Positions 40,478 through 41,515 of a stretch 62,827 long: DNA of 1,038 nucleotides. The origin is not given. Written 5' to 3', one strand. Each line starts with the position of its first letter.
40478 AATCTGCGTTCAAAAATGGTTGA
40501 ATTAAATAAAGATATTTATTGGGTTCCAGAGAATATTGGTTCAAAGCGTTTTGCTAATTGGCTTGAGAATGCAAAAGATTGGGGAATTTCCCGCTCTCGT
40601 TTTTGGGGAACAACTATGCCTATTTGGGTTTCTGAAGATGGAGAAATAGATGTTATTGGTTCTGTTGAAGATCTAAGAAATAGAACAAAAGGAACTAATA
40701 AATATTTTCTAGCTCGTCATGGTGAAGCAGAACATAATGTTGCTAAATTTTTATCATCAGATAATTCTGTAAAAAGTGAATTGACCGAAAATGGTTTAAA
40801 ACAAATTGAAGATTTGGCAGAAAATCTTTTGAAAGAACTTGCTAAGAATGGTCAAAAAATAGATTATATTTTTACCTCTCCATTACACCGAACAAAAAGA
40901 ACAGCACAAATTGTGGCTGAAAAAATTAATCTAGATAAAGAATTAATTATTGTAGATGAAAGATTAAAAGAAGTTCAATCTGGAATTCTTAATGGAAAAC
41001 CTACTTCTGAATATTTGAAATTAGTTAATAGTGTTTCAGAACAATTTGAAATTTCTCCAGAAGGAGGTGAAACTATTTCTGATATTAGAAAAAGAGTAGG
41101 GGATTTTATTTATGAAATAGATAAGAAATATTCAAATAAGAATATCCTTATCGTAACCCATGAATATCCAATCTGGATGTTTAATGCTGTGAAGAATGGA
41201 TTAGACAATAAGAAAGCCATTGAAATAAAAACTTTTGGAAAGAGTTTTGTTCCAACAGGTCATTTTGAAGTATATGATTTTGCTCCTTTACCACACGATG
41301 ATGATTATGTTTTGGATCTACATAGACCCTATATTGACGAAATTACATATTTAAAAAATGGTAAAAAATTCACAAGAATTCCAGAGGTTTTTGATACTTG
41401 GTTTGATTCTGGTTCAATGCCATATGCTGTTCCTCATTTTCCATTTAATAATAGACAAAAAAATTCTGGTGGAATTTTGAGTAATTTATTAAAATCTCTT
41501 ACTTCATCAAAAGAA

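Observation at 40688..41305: Complete histidine-phosphatase (PGAM-like) domain inserted inside the catalytic core of isoleucyl-tRNA synthetase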

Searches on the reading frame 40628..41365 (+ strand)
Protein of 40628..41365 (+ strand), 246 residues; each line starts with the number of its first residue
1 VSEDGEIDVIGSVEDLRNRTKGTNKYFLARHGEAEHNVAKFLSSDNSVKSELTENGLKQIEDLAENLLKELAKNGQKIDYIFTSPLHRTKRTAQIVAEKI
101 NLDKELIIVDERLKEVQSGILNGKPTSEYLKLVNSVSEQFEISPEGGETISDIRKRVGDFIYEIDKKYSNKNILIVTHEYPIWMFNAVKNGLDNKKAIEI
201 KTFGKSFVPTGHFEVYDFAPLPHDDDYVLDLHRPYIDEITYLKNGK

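Call 3: search_protein_families(library=pfam, proteins=[window:40688-41305:+], max_evalue=0.01)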
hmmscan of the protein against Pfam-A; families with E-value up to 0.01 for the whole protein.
window:40688-41305:+ (206 aa): 1 family
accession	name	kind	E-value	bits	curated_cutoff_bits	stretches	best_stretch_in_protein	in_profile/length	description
PF00300.27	His_Phos_1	-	2.6e-30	106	21.7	1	7-176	2-165/194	Histidine phosphatase superfamily (branch 1)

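Call 4: search_protein_families(library=ncbifam, proteins=[window:40688-41305:+], max_evalue=0.01)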
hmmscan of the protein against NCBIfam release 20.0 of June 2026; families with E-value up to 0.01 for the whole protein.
window:40688-41305:+ (206 aa): 20 families
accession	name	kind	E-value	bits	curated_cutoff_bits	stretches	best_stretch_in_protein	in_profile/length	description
NF038349.1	dPGM_arch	equivalog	1.4e-25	90.3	225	1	8-180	3-159/194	2,3-diphosphoglycerate-dependent phosphoglycerate mutase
NF005567.0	PRK07238.1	equivalog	5.6e-23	81.9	326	1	5-172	179-338/378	bifunctional RNase H/acid phosphatase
TIGR03162.1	ribazole_cobC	equivalog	1.6e-20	73.3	162.9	1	8-181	3-167/176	alpha-ribazole phosphatase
NF045917.1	PhserinePhPspA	equivalog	8.9e-20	71.3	350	1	5-175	3-167/211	phosphoserine phosphatase PspA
NF011580.0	PRK15004.1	equivalog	2.8e-14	53.6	250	1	5-159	2-150/203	adenosylcobalamin/alpha-ribazole phosphatase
NF009994.0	PRK13463.1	equivalog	2.8e-13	50.1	277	1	7-159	6-152/203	phosphoserine phosphatase 1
NF002901.0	PRK03482.1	equivalog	5.2e-13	49.1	261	1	6-158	4-150/215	2,3-diphosphoglycerate-dependent phosphoglycerate mutase GpmB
TIGR03848.1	MSMEG_4193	subfamily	1.3e-12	47.5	203.85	1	8-158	4-152/204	MSMEG_4193 family putative phosphomutase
NF002339.0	PRK01295.1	equivalog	8.7e-12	44.9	316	1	7-174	6-174/206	2,3-bisphosphoglycerate-dependent phosphoglycerate mutase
TIGR00249.1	sixA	equivalog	4.1e-10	39.7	74.5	1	6-87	3-73/154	phosphohistidine phosphatase SixA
NF010713.0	PRK14115.1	equivalog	6.4e-07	28.9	305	1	5-105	3-97/248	2,3-diphosphoglycerate-dependent phosphoglycerate mutase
NF009993.0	PRK13462.1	equivalog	7e-07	29.1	226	1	5-159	7-148/203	acid phosphatase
NF010715.0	PRK14117.1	equivalog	9.9e-07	28.5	421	1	5-110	3-102/230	phosphoglycerate mutase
TIGR01258.1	pgm_1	subfamily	1.7e-06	27.6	81.7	1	5-109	2-100/245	2,3-bisphosphoglycerate-dependent phosphoglycerate mutase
NF010718.0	PRK14120.1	equivalog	6.4e-06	25.6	366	1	3-111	4-106/249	phosphoglyceromutase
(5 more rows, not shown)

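Call 6: find_homologous_proteins(query=window:40628-41365:+, max_evalue=0.001)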
Query window:40628-41365:+ (246 aa): 19 proteins with E <= 0.001 among 810 candidates.
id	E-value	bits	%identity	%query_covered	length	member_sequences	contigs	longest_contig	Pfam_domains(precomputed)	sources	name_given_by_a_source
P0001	9.1e-57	210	46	96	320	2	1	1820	PF00133.29,PF00300.28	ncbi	-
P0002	2.8e-56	209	45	96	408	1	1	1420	PF00133.29,PF00300.28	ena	-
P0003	5.1e-46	175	44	76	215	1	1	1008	PF00300.28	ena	-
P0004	2.7e-34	137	35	90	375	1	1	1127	PF00133.29,PF00300.28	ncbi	ncbi:MAG TPA: histidine phosphatase family protein, partial [Candidatus Paceibacterota bacterium]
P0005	4.4e-32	130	35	97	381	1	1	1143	PF09334.18,PF00133.29,PF00300.28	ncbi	ncbi:MAG: class I tRNA ligase family protein, partial [Patescibacteria group bacterium]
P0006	1.3e-31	128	75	33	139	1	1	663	PF00133.29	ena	-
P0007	2.0e-27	114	39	70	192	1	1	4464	PF00300.28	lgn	-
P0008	1.4e-26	112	42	70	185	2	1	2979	PF00300.28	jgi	-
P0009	1.5e-26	112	40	68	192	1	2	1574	PF00300.28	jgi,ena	jgi:broad specificity phosphatase PhoE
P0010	2.0e-26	111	38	70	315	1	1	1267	PF09334.18,PF00133.29,PF00300.28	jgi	jgi:isoleucyl-tRNA synthetase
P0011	1.3e-25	108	38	67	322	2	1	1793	PF09334.18,PF01921.25,PF00133.29,PF00300.28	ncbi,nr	ncbi:MAG: class I tRNA ligase family protein, partial [bacterium]|nr:class I tRNA ligase family prot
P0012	5.7e-23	100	42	67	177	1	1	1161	PF00300.28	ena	-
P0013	1.0e-19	89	32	88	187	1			PF00300.28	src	-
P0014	5.1e-16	77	35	71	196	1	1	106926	PF00300.28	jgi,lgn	jgi:broad specificity phosphatase PhoE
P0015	4.8e-10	58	35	63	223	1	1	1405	PF00300.28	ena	-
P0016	7.6e-8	50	32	70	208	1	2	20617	PF00300.28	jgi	jgi:broad specificity phosphatase PhoE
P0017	4.2e-7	48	35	62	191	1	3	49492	PF00300.28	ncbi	-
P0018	4.4e-6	45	29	62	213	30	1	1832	PF00300.28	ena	-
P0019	1.0e-5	43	32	53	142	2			PF00300.28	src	-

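Call 8: find_related_loci(query=window:40628-41365:+, collection=genome_contigs, flank=5000)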
Query window:40628-41365:+ (246 aa) in genome_contigs; peptide patterns used: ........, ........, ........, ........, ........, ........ (x = any residue, [..] = any of these).
126 stretches matched a pattern; 6 encode a relative of the query (tblastn E <= 1e-3); 6 distinct loci.
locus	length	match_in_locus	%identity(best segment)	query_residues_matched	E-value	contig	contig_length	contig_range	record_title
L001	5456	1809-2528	59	2-246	6e-93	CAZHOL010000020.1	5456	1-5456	MAG TPA_asm: uncultured Candidatus Saccharibacteria bacterium isolate SRP219642_co5_128 genome assembly, contig: NODE_23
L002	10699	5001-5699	41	5-242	7e-51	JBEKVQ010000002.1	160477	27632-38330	MAG: Minisyncoccia bacterium isolate SPRUCE 608 SPRUCE_608_2, whole genome shotgun sequence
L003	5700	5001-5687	37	9-239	4e-45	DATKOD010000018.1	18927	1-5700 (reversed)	MAG TPA_asm: Candidatus Paceibacterota bacterium isolate SMAG_U14755 k141_2973240, whole genome shotgun sequence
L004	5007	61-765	35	8-242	3e-44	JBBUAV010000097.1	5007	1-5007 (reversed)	MAG: Patescibacteria group bacterium isolate H43-bin044_1 H43_bin044_1_000000000097, whole genome shotgun sequence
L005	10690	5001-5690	38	5-241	3e-44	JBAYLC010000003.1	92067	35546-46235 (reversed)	MAG: Candidatus Paceibacterota bacterium isolate SO_2016_GW1_94 scaffold00552_OW334_2016, whole genome shotgun sequence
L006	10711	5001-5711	36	5-240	7e-43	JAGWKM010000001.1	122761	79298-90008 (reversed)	MAG: Patescibacteria group bacterium isolate REEB161 contig-150_95, whole genome shotgun sequence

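Call 18: search_solved_structures(query=window:40688-41305:+, max_evalue=0.001, show_alignments=3)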
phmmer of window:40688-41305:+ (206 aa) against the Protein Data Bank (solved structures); distinct sequences matched with E-value up to 0.001: 15.
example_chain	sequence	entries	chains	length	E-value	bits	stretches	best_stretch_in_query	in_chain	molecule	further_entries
4ij5_A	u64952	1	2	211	3.3e-14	56.5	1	5-175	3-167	Phosphoserine phosphatase 1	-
4ij6_A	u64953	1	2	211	5.7e-13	52.4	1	7-175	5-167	Phosphoserine phosphatase 1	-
3dcy_A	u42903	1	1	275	8e-11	45.4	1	8-141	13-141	REGULATOR PROTEIN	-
1fzt_A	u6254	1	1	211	1.3e-08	38.3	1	4-142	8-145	PHOSPHOGLYCERATE MUTASE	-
5zkk_A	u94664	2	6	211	2.4e-08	37.3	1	5-168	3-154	Phosphoglycerate mutase family protein, putative | Phosphoglycerate mutase family protein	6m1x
3e9c_A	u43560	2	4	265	1.6e-07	34.7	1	8-144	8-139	Zgc:56074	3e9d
9mmh_A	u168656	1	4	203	4.5e-07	33.2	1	5-159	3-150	Phosphoglycerate mutase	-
5zr2_A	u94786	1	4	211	5.9e-07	32.8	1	5-168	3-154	Phosphoglycerate mutase family protein, putative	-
1ebb_A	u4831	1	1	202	1.7e-06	31.3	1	6-161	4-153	PHOSPHATASE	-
1h2e_A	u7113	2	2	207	1.8e-06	31.2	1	6-161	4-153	PHOSPHATASE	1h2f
3e9e_A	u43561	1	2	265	3.7e-06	30.2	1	8-144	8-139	Zgc:56074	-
3f3k_A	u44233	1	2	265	0.00019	24.6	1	7-178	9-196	Uncharacterized protein YKR043C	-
3lg2_A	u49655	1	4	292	0.00025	24.2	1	7-178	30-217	Uncharacterized protein YKR043C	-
5vve_A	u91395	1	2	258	0.00091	22.4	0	5-105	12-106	Phosphoglycerate mutase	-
1qhf_A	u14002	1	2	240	0.00097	22.3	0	5-186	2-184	PROTEIN (PHOSPHOGLYCERATE MUTASE)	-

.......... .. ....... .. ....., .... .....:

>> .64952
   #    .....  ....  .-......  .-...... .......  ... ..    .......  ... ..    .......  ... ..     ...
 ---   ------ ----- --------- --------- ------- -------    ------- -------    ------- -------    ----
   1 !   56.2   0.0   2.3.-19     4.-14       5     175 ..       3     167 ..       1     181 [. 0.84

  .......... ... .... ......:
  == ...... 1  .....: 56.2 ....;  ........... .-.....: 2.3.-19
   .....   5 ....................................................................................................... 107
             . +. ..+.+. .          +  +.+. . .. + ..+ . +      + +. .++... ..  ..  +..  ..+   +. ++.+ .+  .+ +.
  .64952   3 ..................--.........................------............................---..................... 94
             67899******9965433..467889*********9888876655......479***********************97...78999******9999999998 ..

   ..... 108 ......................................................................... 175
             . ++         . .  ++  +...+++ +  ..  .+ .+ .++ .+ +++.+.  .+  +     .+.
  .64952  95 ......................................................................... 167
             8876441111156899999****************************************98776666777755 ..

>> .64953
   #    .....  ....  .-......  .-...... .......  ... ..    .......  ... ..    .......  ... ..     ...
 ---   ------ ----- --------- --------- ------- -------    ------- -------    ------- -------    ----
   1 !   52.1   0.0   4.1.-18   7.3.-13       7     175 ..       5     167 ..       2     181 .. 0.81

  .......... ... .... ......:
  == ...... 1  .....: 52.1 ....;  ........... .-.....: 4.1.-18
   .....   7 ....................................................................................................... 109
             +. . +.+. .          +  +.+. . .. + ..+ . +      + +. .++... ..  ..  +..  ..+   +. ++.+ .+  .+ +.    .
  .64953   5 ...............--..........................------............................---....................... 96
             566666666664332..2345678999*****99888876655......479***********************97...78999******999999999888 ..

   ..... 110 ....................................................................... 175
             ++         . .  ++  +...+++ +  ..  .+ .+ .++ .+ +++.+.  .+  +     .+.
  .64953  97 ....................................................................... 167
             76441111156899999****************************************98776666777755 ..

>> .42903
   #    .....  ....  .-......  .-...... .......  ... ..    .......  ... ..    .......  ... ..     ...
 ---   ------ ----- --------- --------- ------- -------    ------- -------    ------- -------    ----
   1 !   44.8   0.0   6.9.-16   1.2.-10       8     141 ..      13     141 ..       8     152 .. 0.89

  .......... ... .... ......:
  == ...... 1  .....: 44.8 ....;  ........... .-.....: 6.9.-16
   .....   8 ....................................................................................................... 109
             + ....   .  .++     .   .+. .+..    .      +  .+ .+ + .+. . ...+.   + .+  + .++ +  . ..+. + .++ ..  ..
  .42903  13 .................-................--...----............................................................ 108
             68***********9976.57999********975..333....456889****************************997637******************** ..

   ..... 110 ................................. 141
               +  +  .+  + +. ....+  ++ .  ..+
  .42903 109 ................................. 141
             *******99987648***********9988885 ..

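Call 43: search_protein_representatives(protein=window:40688-41305:+)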
Query: 206 residues. Proteins with E-value up to 0.001 (for the whole library): 7903; up to 1e-10: 853; up to 1e-30: 27. The best 150 are listed.
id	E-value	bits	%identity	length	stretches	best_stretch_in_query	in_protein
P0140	4.9e-53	196.3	51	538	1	3-206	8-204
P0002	3.4e-42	160.9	46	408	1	2-204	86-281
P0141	2.5e-40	154.8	45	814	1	2-205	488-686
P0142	2.8e-39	151.4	47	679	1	1-204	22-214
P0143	5.7e-39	150.4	42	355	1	5-204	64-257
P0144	7.4e-39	150.0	47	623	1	1-204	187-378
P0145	1.7e-36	142.3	40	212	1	4-204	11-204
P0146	2.8e-36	141.6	41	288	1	2-205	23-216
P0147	1.5e-35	139.3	40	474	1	3-205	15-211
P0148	1.6e-35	139.2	42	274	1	2-204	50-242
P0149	2.5e-35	138.5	41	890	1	2-205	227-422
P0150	6.8e-35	137.1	49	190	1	4-179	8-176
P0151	2.3e-34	135.4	39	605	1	2-204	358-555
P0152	4.5e-34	134.4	38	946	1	4-204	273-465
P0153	6.1e-34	134.0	42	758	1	4-205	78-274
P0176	1.7e-28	116.2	33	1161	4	5-159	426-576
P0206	1.0e-24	103.9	36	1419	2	7-162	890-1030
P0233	8.5e-23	97.6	37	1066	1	3-202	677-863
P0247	3.3e-22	95.7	37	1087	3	3-167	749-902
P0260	1.3e-21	93.7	39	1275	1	8-202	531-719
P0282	2.1e-20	89.8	34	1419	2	4-171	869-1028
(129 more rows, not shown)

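Call 44: search_protein_families(library=pfam, proteins=[P0206, P0282, P0233, P0247, P0176, P0260, P0141, P0152], max_evalue=0.00001)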
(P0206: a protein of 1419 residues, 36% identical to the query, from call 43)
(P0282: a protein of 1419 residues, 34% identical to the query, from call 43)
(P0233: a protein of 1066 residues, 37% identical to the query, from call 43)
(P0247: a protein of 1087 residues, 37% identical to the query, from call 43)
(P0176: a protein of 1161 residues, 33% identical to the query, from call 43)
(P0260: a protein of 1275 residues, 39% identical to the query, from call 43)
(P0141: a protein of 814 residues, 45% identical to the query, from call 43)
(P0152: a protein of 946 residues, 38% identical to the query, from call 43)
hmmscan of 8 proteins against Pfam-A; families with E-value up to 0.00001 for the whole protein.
P0206 (1419 aa): 5 families
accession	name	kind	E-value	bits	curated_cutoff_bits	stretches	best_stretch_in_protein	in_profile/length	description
PF00133.28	tRNA-synt_1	-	8.4e-131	437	22.7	2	22-568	2-314/414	tRNA synthetases class I (I, L, M and V)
PF00300.27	His_Phos_1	-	3.1e-58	197.1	21.7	2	889-1035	1-156/194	Histidine phosphatase superfamily (branch 1)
PF08264.19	Anticodon_1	-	1.6e-27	96.6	25.1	1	1069-1214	1-146/148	Anticodon-binding domain of tRNA ligase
PF19302.4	DUF5915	-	2.6e-22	79.8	27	1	1232-1416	3-194/195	Domain of unknown function (DUF5915)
PF09334.17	tRNA-synt_1g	-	3.9e-15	56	20.1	0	52-191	8-128/391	tRNA synthetases class I (M)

P0282 (1419 aa): 5 families
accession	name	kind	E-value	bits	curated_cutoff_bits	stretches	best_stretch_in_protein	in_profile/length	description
PF00133.28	tRNA-synt_1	-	4.2e-143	477.5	22.7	2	18-485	2-265/414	tRNA synthetases class I (I, L, M and V)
PF00300.27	His_Phos_1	-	2.6e-82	275.6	21.7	2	871-1061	1-189/194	Histidine phosphatase superfamily (branch 1)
PF19302.4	DUF5915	-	1.1e-34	120.2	27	1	1229-1418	2-194/195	Domain of unknown function (DUF5915)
PF08264.19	Anticodon_1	-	8.8e-33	113.7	25.1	1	1065-1210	1-146/148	Anticodon-binding domain of tRNA ligase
PF09334.17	tRNA-synt_1g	-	7.8e-17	61.5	20.1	0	775-847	310-380/391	tRNA synthetases class I (M)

P0233 (1066 aa): 7 families
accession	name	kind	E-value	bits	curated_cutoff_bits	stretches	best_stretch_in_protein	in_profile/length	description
PF00133.28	tRNA-synt_1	-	2.4e-100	336.6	22.7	2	18-677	2-270/414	tRNA synthetases class I (I, L, M and V)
PF00300.27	His_Phos_1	-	1.5e-39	136.1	21.7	1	680-854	1-176/194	Histidine phosphatase superfamily (branch 1)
PF13673.13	Acetyltransf_10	-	1.2e-16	61.3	23.6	1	949-1063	21-126/128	Acetyltransferase (GNAT) domain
PF00583.31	Acetyltransf_1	-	1.6e-12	48.1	20.7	1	935-1044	3-116/116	Acetyltransferase (GNAT) family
PF01797.21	Y1_Tnp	-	7e-12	46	23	1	340-461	17-120/121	Transposase IS200 like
PF13508.13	Acetyltransf_7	-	9.2e-12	45.6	27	1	966-1046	3-84/84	Acetyltransferase (GNAT) domain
PF09334.17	tRNA-synt_1g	-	8.1e-10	38.5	20.1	0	48-193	8-134/391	tRNA synthetases class I (M)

P0247 (1087 aa): 3 families
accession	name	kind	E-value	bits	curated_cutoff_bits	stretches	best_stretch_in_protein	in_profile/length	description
PF00133.28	tRNA-synt_1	-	1.5e-135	452.6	22.7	3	21-528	2-285/414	tRNA synthetases class I (I, L, M and V)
PF00300.27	His_Phos_1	-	6.9e-69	231.8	21.7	2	541-697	1-163/194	Histidine phosphatase superfamily (branch 1)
PF09334.17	tRNA-synt_1g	-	1.1e-16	61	20.1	1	51-190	8-128/391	tRNA synthetases class I (M)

P0176 (1161 aa): 3 families
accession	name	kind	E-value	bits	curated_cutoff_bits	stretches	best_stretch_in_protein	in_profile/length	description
PF00300.27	His_Phos_1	-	9.9e-126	417.3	21.7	4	427-595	1-167/194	Histidine phosphatase superfamily (branch 1)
PF00133.28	tRNA-synt_1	-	1.6e-74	251.6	22.7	2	14-417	2-198/414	tRNA synthetases class I (I, L, M and V)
PF09334.17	tRNA-synt_1g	-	1e-12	48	20.1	1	42-185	8-135/391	tRNA synthetases class I (M)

P0260 (1275 aa): 5 families
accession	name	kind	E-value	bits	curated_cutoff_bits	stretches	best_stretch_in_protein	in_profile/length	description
PF00133.28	tRNA-synt_1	-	2e-140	468.7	22.7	2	20-524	2-268/414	tRNA synthetases class I (I, L, M and V)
PF19302.4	DUF5915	-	5.2e-39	134.3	27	1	1082-1264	2-193/195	Domain of unknown function (DUF5915)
PF00300.27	His_Phos_1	-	5.2e-32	111.5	21.7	1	531-698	3-168/194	Histidine phosphatase superfamily (branch 1)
PF08264.19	Anticodon_1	-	2.8e-29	102.3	25.1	1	918-1063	1-146/148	Anticodon-binding domain of tRNA ligase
PF09334.17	tRNA-synt_1g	-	6e-19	68.5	20.1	2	50-189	8-128/391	tRNA synthetases class I (M)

P0141 (814 aa): 3 families
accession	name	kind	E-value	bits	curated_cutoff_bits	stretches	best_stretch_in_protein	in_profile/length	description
PF00133.28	tRNA-synt_1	-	8.6e-118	394.1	22.7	2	14-490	2-272/414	tRNA synthetases class I (I, L, M and V)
PF00300.27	His_Phos_1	-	8.6e-30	104.3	21.7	1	495-658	4-166/194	Histidine phosphatase superfamily (branch 1)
PF09334.17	tRNA-synt_1g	-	5.3e-16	58.8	20.1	0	765-813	303-351/391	tRNA synthetases class I (M)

P0152 (946 aa): 5 families
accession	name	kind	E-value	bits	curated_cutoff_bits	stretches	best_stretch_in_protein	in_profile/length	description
PF00133.28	tRNA-synt_1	-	4.4e-63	213.9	22.7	2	471-624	276-410/414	tRNA synthetases class I (I, L, M and V)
PF00300.27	His_Phos_1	-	8.8e-34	117.3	21.7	1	276-458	2-180/194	Histidine phosphatase superfamily (branch 1)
PF08264.19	Anticodon_1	-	1.7e-26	93.3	25.1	1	677-824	1-142/148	Anticodon-binding domain of tRNA ligase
PF19302.4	DUF5915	-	2.2e-12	47.3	27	1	870-931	102-165/195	Domain of unknown function (DUF5915)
PF09334.17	tRNA-synt_1g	-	5e-09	35.9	20.1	0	575-649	313-387/391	tRNA synthetases class I (M)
